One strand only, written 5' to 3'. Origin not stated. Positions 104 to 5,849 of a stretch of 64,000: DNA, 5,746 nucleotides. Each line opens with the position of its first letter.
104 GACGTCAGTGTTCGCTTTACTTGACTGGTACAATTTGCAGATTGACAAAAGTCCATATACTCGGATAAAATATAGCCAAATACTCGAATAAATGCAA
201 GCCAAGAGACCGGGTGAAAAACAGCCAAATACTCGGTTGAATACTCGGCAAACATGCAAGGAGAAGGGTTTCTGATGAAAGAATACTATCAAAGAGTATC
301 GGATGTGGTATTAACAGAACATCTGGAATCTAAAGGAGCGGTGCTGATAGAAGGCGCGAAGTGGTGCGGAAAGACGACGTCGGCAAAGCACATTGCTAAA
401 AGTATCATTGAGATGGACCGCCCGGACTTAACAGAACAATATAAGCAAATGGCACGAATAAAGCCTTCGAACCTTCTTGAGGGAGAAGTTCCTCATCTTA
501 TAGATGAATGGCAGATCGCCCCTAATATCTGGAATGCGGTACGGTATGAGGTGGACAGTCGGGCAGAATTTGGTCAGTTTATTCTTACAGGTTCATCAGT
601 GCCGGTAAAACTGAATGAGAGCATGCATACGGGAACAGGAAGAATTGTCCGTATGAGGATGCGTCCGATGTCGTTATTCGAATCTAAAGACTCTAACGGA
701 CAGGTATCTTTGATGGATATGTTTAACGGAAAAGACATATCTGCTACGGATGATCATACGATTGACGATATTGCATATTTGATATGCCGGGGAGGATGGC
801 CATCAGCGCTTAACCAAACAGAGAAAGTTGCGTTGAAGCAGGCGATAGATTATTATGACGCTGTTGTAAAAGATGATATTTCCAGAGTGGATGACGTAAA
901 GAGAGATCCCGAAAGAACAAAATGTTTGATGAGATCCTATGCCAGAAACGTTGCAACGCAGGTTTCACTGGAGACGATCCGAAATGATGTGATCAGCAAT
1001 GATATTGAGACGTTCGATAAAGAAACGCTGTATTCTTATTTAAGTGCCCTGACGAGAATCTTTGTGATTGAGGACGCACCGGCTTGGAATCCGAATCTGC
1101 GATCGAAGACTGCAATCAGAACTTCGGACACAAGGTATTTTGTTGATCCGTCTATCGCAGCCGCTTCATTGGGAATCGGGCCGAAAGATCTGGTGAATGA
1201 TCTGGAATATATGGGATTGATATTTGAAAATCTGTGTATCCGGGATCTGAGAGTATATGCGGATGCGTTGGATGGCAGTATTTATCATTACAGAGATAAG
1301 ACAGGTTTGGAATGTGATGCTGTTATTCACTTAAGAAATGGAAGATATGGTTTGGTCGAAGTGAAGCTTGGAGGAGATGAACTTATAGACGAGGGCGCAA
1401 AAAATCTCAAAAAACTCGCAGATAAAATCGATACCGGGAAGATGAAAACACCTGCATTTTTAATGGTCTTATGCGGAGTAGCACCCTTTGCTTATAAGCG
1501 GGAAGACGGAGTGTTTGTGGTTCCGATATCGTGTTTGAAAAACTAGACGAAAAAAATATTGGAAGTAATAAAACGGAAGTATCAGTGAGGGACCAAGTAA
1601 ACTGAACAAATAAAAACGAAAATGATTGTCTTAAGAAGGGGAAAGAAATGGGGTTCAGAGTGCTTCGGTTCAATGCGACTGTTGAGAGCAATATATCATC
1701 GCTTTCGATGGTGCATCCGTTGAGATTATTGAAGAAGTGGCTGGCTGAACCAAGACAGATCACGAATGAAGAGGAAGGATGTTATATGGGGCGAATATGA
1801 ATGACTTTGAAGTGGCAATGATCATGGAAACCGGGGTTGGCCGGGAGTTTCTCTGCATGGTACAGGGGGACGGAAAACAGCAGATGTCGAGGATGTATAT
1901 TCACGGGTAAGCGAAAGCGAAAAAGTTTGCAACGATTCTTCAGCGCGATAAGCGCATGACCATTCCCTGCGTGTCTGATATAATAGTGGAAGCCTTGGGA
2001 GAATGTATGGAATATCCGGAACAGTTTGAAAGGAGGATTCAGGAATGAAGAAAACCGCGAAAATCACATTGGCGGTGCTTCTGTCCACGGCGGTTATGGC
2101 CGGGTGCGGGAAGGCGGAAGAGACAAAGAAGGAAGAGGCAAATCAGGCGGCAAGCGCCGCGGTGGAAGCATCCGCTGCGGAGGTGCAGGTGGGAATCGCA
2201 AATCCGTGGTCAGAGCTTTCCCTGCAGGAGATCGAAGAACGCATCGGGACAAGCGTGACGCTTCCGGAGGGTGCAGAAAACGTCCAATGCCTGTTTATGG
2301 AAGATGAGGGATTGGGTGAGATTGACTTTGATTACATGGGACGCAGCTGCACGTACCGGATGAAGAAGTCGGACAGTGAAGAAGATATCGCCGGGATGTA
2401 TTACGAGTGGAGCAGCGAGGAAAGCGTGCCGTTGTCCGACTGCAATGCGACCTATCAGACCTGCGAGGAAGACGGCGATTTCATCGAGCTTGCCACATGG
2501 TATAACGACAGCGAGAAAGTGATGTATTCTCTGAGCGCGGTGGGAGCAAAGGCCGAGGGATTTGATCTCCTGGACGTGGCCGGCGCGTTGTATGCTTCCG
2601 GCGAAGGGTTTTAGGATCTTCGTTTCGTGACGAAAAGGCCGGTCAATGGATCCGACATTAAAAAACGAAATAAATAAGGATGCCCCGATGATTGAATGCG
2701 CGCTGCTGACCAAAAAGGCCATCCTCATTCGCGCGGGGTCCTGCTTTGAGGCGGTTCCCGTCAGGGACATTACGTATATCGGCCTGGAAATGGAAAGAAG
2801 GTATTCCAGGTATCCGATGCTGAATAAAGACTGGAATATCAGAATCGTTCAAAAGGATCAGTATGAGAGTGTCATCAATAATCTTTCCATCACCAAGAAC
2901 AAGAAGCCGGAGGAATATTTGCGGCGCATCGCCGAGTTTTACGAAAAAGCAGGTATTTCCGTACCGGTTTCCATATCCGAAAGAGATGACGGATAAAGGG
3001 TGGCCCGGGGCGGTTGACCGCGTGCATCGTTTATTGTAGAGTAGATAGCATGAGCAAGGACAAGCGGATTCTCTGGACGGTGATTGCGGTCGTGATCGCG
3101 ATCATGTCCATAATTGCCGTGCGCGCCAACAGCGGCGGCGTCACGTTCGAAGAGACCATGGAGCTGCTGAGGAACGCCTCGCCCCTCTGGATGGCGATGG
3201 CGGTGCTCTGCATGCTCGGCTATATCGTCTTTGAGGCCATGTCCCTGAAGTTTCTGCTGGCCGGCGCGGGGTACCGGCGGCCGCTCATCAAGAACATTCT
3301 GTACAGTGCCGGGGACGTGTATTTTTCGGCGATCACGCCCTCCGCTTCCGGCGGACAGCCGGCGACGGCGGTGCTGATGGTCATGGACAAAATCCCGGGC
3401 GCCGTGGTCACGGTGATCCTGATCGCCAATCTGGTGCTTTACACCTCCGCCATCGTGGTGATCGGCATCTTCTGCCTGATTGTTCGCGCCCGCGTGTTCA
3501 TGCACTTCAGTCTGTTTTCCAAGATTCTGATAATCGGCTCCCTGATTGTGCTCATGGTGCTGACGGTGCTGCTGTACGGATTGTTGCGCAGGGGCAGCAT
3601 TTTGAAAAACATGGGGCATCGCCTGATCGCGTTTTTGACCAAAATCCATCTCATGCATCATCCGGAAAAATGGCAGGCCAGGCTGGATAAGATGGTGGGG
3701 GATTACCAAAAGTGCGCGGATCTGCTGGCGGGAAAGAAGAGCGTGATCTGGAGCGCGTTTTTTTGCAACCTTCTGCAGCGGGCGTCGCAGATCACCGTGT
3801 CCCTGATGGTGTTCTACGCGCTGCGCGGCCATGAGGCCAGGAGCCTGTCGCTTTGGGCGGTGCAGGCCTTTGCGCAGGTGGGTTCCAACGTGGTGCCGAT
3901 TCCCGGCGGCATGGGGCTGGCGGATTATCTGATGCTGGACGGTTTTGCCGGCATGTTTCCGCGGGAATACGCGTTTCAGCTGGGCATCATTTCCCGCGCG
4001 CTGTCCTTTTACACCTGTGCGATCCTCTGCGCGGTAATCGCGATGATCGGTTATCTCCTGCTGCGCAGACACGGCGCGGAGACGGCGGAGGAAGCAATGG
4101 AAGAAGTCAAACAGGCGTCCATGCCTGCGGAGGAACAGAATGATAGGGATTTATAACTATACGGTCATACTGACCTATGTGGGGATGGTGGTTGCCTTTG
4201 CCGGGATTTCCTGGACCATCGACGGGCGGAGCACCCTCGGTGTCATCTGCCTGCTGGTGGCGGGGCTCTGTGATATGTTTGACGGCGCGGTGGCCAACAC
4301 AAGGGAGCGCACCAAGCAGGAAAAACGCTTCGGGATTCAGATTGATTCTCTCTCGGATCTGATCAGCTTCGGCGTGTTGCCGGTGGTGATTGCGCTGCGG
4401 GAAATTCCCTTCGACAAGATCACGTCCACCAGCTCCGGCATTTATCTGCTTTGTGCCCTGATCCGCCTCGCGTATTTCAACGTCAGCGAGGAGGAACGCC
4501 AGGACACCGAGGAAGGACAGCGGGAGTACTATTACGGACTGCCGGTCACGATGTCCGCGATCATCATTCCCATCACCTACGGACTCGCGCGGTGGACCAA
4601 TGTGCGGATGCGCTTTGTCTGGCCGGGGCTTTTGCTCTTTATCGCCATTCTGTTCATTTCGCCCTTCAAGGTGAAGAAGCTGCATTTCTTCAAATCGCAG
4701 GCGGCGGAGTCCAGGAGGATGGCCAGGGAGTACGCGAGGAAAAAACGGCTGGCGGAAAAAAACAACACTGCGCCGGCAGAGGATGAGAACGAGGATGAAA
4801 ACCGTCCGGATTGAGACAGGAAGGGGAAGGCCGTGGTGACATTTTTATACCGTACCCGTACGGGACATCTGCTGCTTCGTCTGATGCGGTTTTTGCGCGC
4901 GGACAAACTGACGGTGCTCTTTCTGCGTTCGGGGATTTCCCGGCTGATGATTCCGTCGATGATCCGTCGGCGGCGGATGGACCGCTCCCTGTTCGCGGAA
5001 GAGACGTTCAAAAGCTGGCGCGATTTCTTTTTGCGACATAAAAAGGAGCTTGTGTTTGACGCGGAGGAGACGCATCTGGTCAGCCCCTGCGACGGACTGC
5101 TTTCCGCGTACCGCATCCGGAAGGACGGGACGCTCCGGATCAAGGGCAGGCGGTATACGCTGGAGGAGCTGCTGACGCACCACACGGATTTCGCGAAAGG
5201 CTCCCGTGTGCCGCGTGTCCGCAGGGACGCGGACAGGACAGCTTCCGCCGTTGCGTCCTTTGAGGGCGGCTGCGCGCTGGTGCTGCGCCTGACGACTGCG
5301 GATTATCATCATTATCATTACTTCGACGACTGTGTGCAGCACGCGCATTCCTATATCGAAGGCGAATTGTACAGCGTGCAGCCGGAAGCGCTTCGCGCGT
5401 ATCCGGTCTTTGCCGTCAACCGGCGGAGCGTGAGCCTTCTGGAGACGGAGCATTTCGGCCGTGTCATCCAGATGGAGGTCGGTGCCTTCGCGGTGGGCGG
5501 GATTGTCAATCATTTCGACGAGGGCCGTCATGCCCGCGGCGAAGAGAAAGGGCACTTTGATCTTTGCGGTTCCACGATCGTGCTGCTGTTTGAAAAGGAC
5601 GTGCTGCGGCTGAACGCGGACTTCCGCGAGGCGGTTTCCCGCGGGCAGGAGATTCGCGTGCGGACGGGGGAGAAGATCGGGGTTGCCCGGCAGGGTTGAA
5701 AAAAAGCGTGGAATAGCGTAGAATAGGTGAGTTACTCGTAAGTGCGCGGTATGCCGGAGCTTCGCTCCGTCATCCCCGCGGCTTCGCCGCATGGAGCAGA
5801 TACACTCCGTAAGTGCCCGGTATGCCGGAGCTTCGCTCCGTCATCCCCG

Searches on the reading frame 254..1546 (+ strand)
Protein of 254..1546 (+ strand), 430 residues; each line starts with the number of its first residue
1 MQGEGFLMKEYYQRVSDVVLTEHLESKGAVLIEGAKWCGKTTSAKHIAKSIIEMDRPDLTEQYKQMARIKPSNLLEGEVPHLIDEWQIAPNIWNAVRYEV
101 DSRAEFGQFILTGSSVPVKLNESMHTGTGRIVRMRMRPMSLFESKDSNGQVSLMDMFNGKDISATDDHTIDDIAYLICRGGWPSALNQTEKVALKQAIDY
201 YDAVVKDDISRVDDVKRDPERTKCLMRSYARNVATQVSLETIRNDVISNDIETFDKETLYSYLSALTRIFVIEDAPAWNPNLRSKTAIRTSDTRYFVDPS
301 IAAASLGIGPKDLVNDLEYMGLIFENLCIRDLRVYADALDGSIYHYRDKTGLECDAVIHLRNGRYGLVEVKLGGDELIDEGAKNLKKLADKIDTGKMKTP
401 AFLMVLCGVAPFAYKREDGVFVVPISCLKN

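Call 32: find_encoding_contigs(protein=window:254-1546:+, flank=10000, max_places=3)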
Protein window:254-1546:+ (430 aa): no gene with exactly this product is on record in the collection.

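Call 65: search_protein_families(library=pfam, proteins=[window:254-1546:+], max_evalue=0.0001)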
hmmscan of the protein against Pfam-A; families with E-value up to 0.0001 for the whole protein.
window:254-1546:+ (430 aa): 2 families
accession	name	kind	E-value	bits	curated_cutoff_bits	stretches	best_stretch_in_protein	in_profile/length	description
PF13635.12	DUF4143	-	7.6e-33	114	28.1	1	207-372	2-159/160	Domain of unknown function (DUF4143)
PF13173.12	AAA_14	-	1.4e-15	57.9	27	1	28-143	3-127/129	AAA domain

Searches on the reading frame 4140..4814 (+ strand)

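Call 65: search_protein_families(library=pfam, proteins=[window:4140-4814:+], max_evalue=0.0001)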
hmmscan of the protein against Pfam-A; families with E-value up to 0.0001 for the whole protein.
window:4140-4814:+ (224 aa): 1 family
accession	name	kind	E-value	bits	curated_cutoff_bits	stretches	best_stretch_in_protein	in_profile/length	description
PF01066.26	CDP-OH_P_transf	-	6.1e-12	46.6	22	1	10-156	6-139/152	CDP-alcohol phosphatidyltransferase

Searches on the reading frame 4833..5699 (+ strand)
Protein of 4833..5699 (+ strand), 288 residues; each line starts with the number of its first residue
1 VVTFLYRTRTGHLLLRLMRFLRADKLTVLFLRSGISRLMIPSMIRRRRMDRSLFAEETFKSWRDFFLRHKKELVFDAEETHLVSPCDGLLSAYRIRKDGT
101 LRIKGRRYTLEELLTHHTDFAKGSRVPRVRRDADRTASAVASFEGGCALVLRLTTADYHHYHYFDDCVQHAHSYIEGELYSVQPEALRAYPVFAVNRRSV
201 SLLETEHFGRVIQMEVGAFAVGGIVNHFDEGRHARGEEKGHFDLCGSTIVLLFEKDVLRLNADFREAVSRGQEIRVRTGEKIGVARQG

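Call 65: search_protein_families(library=pfam, proteins=[window:4833-5699:+], max_evalue=0.0001)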
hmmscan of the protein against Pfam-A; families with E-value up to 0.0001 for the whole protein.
window:4833-5699:+ (288 aa): 1 family
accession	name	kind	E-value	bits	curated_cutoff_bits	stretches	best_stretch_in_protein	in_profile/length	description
PF02666.20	PS_Dcarbxylase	-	1.8e-42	145.7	22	1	64-283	3-197/198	Phosphatidylserine decarboxylase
